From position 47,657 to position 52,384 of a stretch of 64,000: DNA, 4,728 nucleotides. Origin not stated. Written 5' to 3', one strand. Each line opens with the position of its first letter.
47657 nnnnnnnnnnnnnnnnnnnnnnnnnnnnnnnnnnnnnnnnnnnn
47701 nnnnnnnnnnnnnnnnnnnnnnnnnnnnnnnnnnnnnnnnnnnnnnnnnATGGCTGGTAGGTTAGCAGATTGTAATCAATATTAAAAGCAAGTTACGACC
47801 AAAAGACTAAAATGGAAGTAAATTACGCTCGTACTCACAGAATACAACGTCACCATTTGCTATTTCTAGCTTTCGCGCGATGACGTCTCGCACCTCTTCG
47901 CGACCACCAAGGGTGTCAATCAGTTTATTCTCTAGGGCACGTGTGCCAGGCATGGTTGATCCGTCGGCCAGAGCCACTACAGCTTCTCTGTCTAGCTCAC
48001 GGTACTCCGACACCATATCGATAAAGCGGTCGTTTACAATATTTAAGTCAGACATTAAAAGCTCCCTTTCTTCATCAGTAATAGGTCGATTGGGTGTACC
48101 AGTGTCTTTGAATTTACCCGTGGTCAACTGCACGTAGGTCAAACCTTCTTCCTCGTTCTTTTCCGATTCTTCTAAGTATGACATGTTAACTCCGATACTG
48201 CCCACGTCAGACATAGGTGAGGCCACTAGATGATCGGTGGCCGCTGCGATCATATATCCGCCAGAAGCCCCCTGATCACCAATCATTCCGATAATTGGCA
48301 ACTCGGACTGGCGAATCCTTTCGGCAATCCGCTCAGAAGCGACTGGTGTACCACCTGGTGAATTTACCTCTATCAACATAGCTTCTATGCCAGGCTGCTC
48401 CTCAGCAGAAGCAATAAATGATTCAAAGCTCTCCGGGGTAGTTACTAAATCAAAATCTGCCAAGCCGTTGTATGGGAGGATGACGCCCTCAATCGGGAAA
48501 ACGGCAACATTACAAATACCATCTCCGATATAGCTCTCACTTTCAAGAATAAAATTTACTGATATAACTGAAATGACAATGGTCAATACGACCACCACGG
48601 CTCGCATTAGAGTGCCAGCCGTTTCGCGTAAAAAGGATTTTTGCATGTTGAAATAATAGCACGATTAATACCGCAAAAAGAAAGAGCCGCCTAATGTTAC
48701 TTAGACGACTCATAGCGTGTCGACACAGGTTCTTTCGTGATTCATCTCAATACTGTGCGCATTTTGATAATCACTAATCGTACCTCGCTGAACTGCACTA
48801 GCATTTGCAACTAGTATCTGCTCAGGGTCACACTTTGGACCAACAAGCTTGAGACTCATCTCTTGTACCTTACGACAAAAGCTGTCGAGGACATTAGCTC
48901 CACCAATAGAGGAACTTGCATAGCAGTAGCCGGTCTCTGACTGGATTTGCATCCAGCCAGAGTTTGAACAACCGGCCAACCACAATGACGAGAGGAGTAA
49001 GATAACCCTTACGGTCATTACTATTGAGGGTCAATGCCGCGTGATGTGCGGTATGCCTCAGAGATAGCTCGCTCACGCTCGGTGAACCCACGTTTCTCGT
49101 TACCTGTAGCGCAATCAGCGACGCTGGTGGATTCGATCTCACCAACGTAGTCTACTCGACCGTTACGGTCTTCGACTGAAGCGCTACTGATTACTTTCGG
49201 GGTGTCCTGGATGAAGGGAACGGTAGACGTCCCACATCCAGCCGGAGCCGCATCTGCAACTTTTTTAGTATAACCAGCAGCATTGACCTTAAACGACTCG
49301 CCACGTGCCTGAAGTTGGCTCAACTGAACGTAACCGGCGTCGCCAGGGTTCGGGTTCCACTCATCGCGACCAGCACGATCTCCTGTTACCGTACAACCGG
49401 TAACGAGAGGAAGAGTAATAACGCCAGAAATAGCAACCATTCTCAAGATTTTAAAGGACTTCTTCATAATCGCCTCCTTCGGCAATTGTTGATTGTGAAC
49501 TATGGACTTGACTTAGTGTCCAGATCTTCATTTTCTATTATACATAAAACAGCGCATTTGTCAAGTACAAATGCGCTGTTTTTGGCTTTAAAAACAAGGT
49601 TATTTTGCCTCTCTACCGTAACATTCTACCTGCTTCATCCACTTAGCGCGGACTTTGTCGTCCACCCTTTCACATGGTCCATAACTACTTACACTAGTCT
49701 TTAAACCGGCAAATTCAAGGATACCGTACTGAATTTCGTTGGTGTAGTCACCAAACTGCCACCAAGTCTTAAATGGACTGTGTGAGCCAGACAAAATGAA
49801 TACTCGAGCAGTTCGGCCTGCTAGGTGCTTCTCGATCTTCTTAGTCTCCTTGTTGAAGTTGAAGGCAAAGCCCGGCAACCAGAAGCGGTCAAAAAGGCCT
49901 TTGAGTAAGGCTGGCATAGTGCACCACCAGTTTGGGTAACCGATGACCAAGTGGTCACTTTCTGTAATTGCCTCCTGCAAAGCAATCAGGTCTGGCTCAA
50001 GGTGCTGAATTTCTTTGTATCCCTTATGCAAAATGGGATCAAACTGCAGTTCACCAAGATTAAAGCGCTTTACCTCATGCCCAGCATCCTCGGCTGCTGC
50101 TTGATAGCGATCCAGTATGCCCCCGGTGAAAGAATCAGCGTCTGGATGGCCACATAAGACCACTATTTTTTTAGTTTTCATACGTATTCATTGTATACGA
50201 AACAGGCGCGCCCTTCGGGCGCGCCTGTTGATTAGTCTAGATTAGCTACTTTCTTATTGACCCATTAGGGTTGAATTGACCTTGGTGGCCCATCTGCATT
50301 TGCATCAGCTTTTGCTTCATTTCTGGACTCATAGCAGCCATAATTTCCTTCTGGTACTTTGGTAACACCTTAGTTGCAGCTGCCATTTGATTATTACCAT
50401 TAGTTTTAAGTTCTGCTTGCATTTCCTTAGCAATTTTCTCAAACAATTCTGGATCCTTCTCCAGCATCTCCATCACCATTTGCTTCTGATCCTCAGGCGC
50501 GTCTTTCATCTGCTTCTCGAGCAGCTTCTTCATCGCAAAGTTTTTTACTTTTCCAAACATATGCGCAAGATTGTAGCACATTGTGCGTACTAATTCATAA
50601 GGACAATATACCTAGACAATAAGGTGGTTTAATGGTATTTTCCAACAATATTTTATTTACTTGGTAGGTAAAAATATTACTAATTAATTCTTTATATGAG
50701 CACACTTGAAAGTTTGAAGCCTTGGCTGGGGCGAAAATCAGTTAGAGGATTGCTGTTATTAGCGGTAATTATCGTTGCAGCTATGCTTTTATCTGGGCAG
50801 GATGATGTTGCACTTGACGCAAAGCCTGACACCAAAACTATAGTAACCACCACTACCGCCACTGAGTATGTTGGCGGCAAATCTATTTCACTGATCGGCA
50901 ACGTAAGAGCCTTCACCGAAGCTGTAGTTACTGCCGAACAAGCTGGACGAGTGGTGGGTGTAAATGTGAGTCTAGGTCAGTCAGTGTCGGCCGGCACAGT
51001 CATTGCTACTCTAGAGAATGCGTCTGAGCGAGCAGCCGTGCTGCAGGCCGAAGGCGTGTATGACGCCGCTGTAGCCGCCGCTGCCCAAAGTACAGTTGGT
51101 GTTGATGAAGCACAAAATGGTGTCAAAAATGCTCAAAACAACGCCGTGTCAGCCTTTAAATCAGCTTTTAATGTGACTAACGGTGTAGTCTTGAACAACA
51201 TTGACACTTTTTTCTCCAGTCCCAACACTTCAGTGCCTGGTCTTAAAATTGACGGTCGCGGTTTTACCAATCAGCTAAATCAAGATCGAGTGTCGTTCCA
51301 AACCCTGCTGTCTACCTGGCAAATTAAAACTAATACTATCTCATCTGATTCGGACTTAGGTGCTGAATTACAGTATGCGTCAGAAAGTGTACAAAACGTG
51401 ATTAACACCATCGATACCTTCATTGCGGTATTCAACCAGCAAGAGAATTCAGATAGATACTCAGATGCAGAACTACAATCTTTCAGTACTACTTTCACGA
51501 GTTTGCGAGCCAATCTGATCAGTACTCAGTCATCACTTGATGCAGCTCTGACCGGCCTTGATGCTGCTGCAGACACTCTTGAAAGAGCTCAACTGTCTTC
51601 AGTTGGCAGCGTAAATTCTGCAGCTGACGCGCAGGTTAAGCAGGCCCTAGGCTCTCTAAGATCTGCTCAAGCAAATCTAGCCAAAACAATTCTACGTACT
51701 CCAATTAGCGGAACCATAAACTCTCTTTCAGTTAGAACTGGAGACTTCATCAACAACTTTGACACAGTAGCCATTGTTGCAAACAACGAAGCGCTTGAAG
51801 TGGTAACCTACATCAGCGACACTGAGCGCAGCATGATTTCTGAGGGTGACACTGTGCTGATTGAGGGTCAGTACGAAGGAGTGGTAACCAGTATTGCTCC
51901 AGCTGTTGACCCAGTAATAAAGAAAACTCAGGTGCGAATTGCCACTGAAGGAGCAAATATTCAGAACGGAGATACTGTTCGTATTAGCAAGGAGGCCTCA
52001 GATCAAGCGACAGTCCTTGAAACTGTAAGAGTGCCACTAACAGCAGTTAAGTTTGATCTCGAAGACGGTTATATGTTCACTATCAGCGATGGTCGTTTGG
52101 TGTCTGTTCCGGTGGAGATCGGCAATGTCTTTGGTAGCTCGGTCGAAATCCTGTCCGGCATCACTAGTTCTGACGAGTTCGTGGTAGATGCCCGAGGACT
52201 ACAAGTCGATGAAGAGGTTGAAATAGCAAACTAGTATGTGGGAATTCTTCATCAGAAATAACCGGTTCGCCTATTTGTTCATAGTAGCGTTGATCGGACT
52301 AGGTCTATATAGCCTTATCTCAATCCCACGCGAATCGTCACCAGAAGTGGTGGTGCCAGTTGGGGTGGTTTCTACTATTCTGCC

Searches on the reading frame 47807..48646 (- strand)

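Call 53: search_protein_families(library=pfam, proteins=[window:47807-48646:-])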
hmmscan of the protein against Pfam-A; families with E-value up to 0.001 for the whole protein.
window:47807-48646:- (279 aa): 2 families
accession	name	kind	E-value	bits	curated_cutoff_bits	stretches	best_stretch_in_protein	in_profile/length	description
PF01343.23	Peptidase_S49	-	7.9e-32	110.8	24.9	1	112-259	3-150/154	Peptidase family S49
PF25145.1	NfeD1b_N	-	6e-09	36.2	40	1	79-153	24-97/189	NfeD1b, N-terminal domain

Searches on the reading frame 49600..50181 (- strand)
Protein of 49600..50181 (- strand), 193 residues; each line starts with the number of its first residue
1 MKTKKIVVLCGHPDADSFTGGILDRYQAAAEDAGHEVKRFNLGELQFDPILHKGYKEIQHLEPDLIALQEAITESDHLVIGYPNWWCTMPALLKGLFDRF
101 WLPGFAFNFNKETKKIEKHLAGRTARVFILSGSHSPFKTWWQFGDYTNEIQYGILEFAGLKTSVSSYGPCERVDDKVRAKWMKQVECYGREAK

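Call 53: search_protein_families(library=pfam, proteins=[window:49600-50181:-])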
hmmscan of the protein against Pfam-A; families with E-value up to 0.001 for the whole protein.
window:49600-50181:- (193 aa): 2 families
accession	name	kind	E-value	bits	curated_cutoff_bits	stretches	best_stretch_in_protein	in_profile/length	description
PF02525.22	Flavodoxin_2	-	5.9e-30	104.9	27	1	4-162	1-169/198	Flavodoxin-like fold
PF03358.20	FMN_red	-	2.7e-17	63.2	24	1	5-108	2-99/152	NADPH-dependent FMN reductase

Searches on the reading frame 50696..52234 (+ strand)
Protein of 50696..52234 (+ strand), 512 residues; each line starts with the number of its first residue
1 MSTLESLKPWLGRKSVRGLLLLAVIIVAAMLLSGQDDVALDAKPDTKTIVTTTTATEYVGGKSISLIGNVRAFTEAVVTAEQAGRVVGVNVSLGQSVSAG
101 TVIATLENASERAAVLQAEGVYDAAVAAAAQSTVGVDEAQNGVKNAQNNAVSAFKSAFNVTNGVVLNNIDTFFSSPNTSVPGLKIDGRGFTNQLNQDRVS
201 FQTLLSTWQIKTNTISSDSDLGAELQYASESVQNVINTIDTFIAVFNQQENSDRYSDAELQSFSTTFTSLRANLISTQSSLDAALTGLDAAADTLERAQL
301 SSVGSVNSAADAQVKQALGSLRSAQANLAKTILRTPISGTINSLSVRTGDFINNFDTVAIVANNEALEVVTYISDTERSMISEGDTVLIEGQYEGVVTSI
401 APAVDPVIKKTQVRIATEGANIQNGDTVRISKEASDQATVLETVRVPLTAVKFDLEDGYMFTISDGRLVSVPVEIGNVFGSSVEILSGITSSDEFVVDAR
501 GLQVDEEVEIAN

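Call 52: search_protein_families(library=pfam, proteins=[window:50696-52234:+])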
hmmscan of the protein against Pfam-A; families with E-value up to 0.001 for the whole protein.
window:50696-52234:+ (512 aa): 4 families
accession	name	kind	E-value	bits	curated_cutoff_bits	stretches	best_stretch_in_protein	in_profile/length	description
PF13437.12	HlyD_3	-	1.1e-12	49.1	22.2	1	333-421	2-97/106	HlyD family secretion protein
PF16576.10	HlyD_D23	-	2.8e-09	37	30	1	318-418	96-202/214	Barrel-sandwich domain of CusB or HlyD membrane-fusion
PF13533.13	Biotin_lipoyl_2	-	1.6e-07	31.4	29.8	1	78-107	3-32/32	Biotin-lipoyl like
PF00364.28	Biotin_lipoyl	-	8.6e-05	22.7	22.1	0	75-106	42-73/73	Biotin-requiring enzyme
